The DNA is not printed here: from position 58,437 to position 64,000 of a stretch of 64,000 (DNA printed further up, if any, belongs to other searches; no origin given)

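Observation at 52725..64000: An 11-kb co-directional cluster of giant cysteine-rich secreted proteins and small membrane-anchored Ca-binding-repeat proteins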

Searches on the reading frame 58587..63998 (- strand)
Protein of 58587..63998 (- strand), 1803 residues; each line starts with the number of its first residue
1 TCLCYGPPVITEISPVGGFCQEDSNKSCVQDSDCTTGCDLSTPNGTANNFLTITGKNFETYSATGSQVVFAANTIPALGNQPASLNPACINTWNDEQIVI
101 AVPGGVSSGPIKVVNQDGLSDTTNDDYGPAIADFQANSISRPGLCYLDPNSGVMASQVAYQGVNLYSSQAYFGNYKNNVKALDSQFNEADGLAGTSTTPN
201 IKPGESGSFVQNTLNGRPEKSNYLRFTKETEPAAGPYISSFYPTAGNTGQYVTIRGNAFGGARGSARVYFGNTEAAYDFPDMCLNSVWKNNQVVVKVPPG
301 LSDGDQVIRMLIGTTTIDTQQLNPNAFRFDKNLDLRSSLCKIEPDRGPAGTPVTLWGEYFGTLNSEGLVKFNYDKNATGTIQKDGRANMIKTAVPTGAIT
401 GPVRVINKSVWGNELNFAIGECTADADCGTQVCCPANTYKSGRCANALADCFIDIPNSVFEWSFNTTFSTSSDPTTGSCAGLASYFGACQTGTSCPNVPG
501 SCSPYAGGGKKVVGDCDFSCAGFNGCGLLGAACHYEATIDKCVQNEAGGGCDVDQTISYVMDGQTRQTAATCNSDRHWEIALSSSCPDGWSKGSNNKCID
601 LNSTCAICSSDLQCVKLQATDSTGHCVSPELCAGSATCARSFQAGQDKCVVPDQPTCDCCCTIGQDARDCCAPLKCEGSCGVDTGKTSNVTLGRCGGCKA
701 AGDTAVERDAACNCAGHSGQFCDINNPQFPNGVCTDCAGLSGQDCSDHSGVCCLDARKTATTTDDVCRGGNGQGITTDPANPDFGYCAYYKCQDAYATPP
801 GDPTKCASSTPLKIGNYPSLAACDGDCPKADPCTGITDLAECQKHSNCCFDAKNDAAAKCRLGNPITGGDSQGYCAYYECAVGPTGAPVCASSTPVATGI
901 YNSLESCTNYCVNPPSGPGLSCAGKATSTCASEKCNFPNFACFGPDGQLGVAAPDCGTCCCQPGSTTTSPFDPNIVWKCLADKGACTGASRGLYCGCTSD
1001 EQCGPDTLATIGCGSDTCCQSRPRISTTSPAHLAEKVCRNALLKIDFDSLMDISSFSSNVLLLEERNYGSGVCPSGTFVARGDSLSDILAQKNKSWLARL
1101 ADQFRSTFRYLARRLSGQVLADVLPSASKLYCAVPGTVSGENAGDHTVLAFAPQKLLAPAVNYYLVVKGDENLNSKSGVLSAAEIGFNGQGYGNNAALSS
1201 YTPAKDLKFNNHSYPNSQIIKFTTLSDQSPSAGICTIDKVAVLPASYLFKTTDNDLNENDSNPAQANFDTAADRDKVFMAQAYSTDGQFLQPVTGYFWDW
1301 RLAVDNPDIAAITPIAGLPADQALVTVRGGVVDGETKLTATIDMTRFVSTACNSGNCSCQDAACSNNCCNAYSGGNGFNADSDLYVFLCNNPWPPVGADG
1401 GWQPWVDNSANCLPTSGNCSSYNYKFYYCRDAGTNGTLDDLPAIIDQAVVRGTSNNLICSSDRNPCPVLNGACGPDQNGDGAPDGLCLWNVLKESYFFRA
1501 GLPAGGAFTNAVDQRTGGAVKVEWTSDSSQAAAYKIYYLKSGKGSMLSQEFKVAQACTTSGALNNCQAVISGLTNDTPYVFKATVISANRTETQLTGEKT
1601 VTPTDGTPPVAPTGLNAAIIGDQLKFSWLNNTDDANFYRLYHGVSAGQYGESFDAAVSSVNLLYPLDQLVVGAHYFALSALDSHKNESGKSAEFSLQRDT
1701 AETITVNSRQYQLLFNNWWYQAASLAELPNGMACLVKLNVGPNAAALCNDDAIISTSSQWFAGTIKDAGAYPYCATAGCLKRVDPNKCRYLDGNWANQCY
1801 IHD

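Call 5: search_protein_families(library=pfam, proteins=[window:58587-63998:-], max_evalue=0.1)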
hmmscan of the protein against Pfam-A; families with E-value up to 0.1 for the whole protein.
window:58587-63998:- (1803 aa): 4 families
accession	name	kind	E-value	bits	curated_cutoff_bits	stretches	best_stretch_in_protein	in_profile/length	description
PF01833.30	TIG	-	1.7e-14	54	20.9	2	236-323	1-78/84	IPT/TIG domain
PF13205.12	Big_5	-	1.6e-05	26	23.6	1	1021-1077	3-57/105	Bacterial Ig-like domain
PF00041.27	fn3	-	0.0055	17.3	25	1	1513-1589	9-72/84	Fibronectin type III domain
PF16656.11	Pur_ac_phosph_N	-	0.017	16.1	30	1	1516-1583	11-78/93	Purple acid Phosphatase, N-terminal domain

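Call 6: search_protein_families(library=ncbifam, proteins=[window:58587-63998:-], max_evalue=0.1)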
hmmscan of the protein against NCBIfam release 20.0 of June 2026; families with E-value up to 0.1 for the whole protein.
window:58587-63998:- (1803 aa): 0 families

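Call 37: search_solved_structures(query=window:58587-63998:-, max_evalue=1)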
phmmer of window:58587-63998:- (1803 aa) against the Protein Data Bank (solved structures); distinct sequences matched with E-value up to 1: 1.
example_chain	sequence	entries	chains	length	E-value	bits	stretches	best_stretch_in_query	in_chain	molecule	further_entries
8co1_Q2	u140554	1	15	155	0.36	11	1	248-310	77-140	IPT/TIG domain-containing protein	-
